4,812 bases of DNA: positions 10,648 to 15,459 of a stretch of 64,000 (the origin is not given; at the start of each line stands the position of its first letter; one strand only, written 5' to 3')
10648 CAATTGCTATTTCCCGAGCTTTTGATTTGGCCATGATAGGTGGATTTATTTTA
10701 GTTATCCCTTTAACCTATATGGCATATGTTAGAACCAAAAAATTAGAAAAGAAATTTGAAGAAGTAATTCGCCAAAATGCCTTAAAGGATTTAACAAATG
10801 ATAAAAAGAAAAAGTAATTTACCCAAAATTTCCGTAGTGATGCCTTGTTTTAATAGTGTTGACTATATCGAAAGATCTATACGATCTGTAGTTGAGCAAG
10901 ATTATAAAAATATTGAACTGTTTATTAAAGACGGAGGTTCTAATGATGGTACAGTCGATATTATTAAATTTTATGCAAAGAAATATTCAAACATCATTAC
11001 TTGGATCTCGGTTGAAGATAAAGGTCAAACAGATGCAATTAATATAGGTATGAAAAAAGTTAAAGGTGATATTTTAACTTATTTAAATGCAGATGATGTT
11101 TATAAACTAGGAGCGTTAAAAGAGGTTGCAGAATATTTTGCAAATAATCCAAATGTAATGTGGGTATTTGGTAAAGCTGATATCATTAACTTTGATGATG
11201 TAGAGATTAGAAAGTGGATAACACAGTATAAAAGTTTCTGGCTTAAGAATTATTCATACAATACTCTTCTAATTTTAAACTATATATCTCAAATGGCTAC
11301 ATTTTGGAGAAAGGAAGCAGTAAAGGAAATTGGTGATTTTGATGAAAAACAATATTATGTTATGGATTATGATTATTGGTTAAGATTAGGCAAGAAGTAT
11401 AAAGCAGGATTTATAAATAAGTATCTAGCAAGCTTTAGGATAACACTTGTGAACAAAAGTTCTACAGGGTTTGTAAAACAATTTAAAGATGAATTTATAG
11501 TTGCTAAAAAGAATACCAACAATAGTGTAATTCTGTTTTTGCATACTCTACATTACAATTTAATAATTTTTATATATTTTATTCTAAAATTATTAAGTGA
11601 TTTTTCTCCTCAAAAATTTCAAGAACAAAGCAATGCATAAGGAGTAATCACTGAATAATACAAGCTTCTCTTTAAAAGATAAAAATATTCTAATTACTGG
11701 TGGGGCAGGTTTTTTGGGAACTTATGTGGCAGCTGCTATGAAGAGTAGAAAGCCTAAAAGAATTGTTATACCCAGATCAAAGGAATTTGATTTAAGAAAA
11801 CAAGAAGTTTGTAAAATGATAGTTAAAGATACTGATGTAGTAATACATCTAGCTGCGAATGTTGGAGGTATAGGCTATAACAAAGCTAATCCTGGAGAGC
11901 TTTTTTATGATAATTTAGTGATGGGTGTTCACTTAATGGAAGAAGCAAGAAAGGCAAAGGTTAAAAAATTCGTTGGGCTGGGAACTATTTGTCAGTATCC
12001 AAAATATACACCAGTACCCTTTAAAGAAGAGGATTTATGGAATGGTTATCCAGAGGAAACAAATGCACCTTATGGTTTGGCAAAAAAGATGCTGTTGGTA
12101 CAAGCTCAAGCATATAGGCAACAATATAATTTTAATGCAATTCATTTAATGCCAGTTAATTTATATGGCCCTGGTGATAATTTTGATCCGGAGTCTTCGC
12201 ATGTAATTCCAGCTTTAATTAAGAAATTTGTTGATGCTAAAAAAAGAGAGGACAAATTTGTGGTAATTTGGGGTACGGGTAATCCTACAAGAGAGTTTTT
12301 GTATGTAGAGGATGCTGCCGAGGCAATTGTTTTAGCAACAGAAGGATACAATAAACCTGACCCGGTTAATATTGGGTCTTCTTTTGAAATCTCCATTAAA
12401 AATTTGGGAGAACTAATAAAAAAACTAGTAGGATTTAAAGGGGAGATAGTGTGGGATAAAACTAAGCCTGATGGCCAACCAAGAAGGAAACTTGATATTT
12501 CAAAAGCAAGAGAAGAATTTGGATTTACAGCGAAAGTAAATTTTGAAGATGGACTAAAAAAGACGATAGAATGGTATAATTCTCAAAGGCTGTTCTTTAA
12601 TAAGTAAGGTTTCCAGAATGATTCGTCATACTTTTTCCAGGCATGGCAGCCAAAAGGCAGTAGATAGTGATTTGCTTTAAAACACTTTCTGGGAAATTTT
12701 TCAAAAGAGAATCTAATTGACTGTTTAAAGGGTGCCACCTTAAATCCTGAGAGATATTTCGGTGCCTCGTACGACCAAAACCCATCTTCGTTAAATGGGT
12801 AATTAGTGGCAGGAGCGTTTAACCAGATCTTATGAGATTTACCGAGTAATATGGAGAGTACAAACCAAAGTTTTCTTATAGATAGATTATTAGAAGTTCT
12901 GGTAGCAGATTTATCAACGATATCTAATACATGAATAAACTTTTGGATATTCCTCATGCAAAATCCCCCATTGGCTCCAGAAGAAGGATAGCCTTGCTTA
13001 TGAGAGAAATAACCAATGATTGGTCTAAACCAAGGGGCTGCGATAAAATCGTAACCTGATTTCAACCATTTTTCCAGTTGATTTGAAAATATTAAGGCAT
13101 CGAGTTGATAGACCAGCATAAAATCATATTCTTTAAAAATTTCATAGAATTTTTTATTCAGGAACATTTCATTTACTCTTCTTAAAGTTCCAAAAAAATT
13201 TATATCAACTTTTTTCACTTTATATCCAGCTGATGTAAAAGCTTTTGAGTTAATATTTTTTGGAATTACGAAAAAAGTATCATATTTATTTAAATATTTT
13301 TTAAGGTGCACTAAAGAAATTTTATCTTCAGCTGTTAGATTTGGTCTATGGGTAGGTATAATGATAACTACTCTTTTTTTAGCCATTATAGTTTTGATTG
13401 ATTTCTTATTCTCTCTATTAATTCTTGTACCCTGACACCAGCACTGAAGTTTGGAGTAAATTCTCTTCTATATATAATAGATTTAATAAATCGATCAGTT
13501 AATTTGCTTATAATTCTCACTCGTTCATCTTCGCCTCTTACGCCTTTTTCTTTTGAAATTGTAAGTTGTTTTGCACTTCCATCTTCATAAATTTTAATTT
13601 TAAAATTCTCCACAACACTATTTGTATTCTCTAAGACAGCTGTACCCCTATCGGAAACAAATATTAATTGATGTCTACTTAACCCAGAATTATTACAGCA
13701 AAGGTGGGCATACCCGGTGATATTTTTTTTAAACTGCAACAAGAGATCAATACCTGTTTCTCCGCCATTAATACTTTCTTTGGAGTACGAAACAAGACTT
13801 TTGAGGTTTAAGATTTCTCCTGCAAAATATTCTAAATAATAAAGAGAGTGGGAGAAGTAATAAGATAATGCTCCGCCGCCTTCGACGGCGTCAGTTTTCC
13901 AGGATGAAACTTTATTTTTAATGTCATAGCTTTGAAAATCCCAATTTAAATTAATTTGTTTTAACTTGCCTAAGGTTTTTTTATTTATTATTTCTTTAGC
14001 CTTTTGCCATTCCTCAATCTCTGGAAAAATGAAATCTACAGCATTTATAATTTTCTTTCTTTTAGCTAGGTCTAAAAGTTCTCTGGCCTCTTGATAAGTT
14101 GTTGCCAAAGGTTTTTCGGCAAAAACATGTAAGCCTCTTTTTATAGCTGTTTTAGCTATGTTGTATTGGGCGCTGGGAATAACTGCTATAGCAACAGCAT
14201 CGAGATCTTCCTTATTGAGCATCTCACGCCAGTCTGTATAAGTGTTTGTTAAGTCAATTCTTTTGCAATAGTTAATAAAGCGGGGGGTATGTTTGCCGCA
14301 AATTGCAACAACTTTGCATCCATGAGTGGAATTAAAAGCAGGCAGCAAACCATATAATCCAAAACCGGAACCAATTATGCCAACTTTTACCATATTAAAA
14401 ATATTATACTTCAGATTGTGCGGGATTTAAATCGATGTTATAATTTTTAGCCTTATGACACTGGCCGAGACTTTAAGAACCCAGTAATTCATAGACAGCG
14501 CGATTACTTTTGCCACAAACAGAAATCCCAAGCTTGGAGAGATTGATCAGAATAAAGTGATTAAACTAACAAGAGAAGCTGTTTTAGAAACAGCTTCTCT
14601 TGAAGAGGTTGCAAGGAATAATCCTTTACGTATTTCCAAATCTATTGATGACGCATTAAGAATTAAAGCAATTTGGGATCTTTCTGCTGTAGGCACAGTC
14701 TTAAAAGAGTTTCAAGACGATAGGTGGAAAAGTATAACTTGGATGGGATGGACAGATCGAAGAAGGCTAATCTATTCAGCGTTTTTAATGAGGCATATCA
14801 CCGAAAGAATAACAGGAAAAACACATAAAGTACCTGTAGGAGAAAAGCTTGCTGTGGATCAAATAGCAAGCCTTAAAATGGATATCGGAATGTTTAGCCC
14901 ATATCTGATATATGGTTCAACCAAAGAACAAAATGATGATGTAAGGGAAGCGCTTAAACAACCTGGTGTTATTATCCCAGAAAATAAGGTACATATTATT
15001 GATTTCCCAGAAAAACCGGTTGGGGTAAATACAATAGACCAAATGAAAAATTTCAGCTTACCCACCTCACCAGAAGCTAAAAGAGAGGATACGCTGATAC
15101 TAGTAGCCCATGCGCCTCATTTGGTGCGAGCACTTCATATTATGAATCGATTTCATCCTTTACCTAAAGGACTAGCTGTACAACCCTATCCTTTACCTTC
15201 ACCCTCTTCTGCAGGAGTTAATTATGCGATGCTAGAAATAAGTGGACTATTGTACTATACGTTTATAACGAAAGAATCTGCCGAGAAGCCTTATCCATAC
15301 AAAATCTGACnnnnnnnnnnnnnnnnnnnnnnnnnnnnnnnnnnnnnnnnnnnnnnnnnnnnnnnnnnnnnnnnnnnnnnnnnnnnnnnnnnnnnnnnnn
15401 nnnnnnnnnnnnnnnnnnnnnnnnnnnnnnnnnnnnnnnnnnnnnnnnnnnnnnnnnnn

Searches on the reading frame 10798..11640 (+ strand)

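Call 13: search_protein_families(library=pfam, proteins=[window:10798-11640:+], max_evalue=0.0001)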
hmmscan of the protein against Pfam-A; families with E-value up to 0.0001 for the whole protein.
window:10798-11640:+ (280 aa): 3 families
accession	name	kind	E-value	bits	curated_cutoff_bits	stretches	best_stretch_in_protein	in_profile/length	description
PF00535.33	Glycos_transf_2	-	6.1e-29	101.6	23.3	1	12-171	1-161/168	Glycosyl transferase family 2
PF13641.12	Glyco_tranf_2_3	-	1.5e-16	61.6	27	1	9-205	1-199/230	Glycosyltransferase like family 2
PF10111.15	Glyco_tranf_2_2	-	4.2e-08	33.4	27.3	1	12-203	1-205/276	Glycosyltransferase like family 2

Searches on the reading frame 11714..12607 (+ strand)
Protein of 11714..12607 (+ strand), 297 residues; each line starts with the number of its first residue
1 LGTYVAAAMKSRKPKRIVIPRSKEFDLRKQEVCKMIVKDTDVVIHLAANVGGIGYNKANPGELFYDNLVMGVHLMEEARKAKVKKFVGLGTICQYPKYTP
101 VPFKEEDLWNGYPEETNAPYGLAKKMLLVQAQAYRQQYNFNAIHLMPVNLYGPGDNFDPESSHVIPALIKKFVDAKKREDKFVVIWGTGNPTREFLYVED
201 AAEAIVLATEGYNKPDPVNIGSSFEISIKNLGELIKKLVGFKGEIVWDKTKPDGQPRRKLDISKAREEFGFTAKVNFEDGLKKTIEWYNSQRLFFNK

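Call 13: search_protein_families(library=pfam, proteins=[window:11714-12607:+], max_evalue=0.0001)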
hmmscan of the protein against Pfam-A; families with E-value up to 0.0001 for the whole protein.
window:11714-12607:+ (297 aa): 3 families
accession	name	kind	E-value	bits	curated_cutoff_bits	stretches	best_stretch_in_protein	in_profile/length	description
PF01370.27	Epimerase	-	4.7e-49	167.4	20.9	1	4-221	13-240/240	NAD dependent epimerase/dehydratase family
PF16363.11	GDP_Man_Dehyd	-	1.1e-23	84.6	27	1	24-284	58-332/332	GDP-mannose 4,6 dehydratase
PF01073.25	3Beta_HSD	-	1.2e-05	25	22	1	24-216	51-238/280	3-beta hydroxysteroid dehydrogenase/isomerase family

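Call 40: search_protein_families(library=ncbifam, proteins=[window:11714-12607:+], max_evalue=0.00001)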
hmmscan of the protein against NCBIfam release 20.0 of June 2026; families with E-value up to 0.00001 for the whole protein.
window:11714-12607:+ (297 aa): 11 families
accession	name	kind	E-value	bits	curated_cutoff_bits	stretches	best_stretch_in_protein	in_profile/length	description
NF047922.1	GDPFucSynFcl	equivalog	1.7e-84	283.9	500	1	2-291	15-304/308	GDP-L-fucose synthase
TIGR04180.1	EDH_00030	hypoth_equivalog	5.7e-25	88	475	1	26-251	57-268/297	NAD-dependent 4,6-dehydratase LegB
TIGR01181.1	dTDP_gluc_dehyt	equivalog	6.9e-25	87.8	365.1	1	26-294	58-317/321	dTDP-glucose 4,6-dehydratase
TIGR01179.1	galE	equivalog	7.1e-18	64.5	262.3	1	26-291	55-328/332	UDP-glucose 4-epimerase GalE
NF011728.1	PRK15181.1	equivalog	3.3e-15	56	760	1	26-290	77-339/348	Vi polysaccharide biosynthesis UDP-N-acetylglucosaminuronic acid C-4 epimerase TviC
NF007490.0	PRK10084.1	subfamily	2.7e-14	53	649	1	117-292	164-338/361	dTDP-glucose 4,6-dehydratase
NF007582.0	PRK10217.1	equivalog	4.4e-10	39.2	698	1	91-292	131-335/355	dTDP-glucose 4,6-dehydratase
NF042422.1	oxyalk_red_OleD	equivalog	5.2e-10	39.2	580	1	26-212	49-218/329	2-alkyl-3-oxoalkanoate reductase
TIGR02622.1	CDP_4_6_dhtase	equivalog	7.4e-08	31.9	278.45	1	26-290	62-332/352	CDP-glucose 4,6-dehydratase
TIGR02197.1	heptose_epim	equivalog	1.2e-07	31.2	274.6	1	31-290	54-315/316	ADP-glyceromanno-heptose 6-epimerase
NF007956.0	PRK10675.1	subfamily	2.3e-07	30.3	394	1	23-287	55-328/338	UDP-glucose 4-epimerase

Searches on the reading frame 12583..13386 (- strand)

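Call 13: search_protein_families(library=pfam, proteins=[window:12583-13386:-], max_evalue=0.0001)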
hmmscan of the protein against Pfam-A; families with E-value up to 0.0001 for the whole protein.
window:12583-13386:- (267 aa): 1 family
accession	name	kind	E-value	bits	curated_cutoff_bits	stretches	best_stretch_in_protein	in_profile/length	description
PF18922.5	DUF5672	-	3.5e-46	157.3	24.4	1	55-248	2-164/164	Protein of unknown function (DUF5672)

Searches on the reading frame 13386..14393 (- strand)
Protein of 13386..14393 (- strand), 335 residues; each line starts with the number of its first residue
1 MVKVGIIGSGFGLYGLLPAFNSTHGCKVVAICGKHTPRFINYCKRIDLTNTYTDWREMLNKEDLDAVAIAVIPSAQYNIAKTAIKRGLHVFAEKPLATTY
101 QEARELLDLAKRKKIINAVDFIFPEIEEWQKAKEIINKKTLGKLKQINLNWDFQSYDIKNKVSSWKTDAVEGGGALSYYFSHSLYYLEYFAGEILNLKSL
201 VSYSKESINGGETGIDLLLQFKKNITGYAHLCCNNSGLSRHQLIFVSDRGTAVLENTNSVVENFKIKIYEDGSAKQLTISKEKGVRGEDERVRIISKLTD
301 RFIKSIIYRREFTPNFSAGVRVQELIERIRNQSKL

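Call 14: search_protein_families(library=pfam, proteins=[window:13386-14393:-], max_evalue=0.0001)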
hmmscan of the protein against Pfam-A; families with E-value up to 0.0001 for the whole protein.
window:13386-14393:- (335 aa): 3 families
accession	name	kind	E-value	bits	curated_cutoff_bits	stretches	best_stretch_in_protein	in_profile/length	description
PF01408.29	GFO_IDH_MocA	-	3.2e-25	89.6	24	1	2-119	1-118/120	Oxidoreductase family, NAD-binding Rossmann fold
PF02894.22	GFO_IDH_MocA_C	-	1.1e-11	45.4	22.9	1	133-333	1-210/218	Oxidoreductase family, C-terminal alpha/beta domain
PF22725.1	GFO_IDH_MocA_C3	-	3.6e-11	43.6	27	1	129-252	1-123/124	GFO/IDH/MocA C-terminal domain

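Call 40: search_protein_families(library=ncbifam, proteins=[window:13386-14393:-], max_evalue=0.00001)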
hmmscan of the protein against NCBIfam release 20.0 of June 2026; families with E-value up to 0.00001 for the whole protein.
window:13386-14393:- (335 aa): 9 families
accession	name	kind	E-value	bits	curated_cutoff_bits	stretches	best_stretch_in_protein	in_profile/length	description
NF052479.1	LevoglcsnDh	equivalog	3.8e-21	75.2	650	1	43-206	53-217/386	levoglucosan dehydrogenase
NF040723.1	UDP-GlcNAcDh_Arch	equivalog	8.4e-19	68.2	450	1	2-148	1-145/302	UDP-N-acetylglucosamine 3-dehydrogenase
NF058561.1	BT_2158_fam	equivalog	8.6e-14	51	750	1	3-148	35-181/487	glycoside 3-dehydrogenase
TIGR04380.1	myo_inos_iolG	equivalog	2.3e-13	49.8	355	1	1-148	1-149/330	inositol 2-dehydrogenase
NF008607.0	PRK11579.1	subfamily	8.4e-11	41.4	330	1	2-175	5-173/346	oxidoreductase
NF052679.1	InsChiInosDhIolG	equivalog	1.4e-10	40.8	540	1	2-143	3-147/343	bifunctional inositol 2-dehydrogenase/D-chiro-inositol 1-dehydrogenase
NF041392.1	XylDh_Gfo6_Halo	equivalog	3.3e-10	39.3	350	1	2-169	17-188/350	D-xylose 1-dehydrogenase Gfo6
NF058563.1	BT_2159_fam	equivalog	1.6e-09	37.2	650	1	2-147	1-146/350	disaccharide 3-dehydrogenase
NF007574.0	PRK10206.1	equivalog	3e-09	36.4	352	1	53-154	55-156/345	oxidoreductase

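Call 77: search_solved_structures(query=window:13386-14393:-, max_evalue=1e-8)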
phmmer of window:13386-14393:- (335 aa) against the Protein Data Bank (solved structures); distinct sequences matched with E-value up to 1e-8: 20.
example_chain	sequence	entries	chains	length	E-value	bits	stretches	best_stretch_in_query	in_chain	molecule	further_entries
4gqa_A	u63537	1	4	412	6.8e-15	58.1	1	42-196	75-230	NAD binding Oxidoreductase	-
6a3f_A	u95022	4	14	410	1.2e-14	57.3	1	4-202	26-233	Putative dehydrogenase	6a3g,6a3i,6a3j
1zh8_A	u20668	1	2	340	4.1e-13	52.3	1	2-244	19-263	oxidoreductase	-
3evn_A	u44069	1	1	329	8.6e-13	51.2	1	27-226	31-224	Oxidoreductase, Gfo/Idh/MocA family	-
8tdi_L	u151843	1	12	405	2.2e-12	49.9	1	12-259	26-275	P2B11 Glucuronide-3-dehydrogenase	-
3m2t_A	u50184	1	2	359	2.3e-12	49.8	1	1-168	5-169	Probable dehydrogenase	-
4had_A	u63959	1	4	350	1.7e-11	47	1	1-160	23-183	Probable oxidoreductase protein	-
3dty_A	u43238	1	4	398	8e-11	44.7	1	50-202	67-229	Oxidoreductase, Gfo/Idh/MocA family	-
4fb5_A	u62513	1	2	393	1.1e-10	44.3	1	52-194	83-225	Probable oxidoreductase protein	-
4h3v_A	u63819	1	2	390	3.3e-10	42.7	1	30-193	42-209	Oxidoreductase domain protein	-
3v5n_A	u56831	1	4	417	4.8e-10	42.2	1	27-207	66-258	Oxidoreductase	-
3cea_A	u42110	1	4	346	5.2e-10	42.1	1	17-193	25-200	Myo-inositol 2-dehydrogenase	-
3ip3_A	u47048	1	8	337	8.6e-10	41.3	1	50-195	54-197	Oxidoreductase, putative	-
6z3b_B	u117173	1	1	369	1.2e-09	40.9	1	5-193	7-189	Gfo/Idh/MocA family oxidoreductase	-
6z3b_A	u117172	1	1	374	1.2e-09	40.8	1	5-193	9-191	Gfo/Idh/MocA family oxidoreductase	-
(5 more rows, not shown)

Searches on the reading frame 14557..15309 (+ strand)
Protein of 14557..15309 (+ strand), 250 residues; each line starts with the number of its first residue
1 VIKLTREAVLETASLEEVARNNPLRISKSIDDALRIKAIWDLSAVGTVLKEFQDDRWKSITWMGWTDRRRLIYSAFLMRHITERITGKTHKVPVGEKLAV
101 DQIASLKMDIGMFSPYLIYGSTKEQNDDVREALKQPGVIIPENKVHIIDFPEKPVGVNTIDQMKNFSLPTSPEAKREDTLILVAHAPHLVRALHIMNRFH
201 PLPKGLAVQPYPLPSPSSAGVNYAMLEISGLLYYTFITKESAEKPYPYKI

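Call 14: search_protein_families(library=pfam, proteins=[window:14557-15309:+], max_evalue=0.0001)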
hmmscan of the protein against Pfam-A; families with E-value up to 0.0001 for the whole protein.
window:14557-15309:+ (250 aa): 0 families

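Call 40: search_protein_families(library=ncbifam, proteins=[window:14557-15309:+], max_evalue=0.00001)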
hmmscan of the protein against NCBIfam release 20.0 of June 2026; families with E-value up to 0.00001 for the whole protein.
window:14557-15309:+ (250 aa): 0 families

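Call 90: search_protein_families(library=pfam, proteins=[window:14557-15309:+], max_evalue=1)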
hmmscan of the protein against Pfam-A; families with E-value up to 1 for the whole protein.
window:14557-15309:+ (250 aa): 1 family
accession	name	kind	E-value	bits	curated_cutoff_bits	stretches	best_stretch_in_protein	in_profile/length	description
PF02698.23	DUF218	-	0.057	13.8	27.6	1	154-213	64-109/133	DUF218 domain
